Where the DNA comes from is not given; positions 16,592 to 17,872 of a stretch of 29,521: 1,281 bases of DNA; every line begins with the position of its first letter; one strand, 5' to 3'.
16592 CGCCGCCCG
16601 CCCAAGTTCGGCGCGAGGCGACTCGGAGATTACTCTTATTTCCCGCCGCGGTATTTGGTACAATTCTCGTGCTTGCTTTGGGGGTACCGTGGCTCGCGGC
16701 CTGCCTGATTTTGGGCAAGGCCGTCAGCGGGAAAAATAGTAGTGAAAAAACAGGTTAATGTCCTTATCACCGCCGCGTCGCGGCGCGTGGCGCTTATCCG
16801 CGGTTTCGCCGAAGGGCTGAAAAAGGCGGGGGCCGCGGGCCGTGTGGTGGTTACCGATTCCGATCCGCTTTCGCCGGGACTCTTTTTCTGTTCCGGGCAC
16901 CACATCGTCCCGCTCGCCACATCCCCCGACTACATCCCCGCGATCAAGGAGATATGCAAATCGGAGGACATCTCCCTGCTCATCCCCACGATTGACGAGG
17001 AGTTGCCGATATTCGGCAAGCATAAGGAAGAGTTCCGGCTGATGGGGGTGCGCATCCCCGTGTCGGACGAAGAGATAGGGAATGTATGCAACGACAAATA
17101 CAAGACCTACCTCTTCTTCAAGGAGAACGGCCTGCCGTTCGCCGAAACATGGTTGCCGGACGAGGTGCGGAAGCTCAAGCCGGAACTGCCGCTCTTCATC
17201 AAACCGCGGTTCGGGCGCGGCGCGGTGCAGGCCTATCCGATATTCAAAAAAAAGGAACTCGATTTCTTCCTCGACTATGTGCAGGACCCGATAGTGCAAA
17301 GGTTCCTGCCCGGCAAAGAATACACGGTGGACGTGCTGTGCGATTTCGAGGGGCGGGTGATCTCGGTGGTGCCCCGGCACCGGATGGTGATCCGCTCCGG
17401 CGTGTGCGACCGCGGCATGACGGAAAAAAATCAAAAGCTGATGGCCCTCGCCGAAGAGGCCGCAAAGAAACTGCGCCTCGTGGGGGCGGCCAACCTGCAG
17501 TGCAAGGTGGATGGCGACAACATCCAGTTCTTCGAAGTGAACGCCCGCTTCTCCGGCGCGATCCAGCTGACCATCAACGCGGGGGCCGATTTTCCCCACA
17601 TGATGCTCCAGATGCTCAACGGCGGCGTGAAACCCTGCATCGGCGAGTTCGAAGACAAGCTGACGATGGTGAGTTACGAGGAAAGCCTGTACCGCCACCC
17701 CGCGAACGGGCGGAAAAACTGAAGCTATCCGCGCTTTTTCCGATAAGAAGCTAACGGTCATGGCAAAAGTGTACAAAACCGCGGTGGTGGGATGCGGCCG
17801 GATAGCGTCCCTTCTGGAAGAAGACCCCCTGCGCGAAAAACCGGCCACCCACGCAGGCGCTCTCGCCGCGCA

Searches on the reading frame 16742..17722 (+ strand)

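Call 71: search_protein_families(library=pfam, proteins=[window:16742-17722:+], max_evalue=0.01)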
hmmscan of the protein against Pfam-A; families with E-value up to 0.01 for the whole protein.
window:16742-17722:+ (326 aa): 5 families
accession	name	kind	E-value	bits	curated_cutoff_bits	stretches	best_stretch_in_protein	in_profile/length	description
PF15632.11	ATPgrasp_Ter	-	5.3e-27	94.6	29.1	1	182-311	4-127/131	ATP-grasp in the biosynthetic pathway with Ter operon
PF21360.3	PylC-like_N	-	1.4e-21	76.9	27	1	7-104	1-94/96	PylC-like, N-terminal domain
PF02655.19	ATP-grasp_3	-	1.7e-16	61.1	23.2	1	116-272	1-159/160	ATP-grasp domain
PF13535.11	ATP-grasp_4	-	0.00069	19.7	27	1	182-273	54-156/160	ATP-grasp domain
PF02786.22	CPSase_L_D2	-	0.0029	17.6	19.8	1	192-279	93-189/211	Carbamoyl-phosphate synthase L chain, ATP binding domain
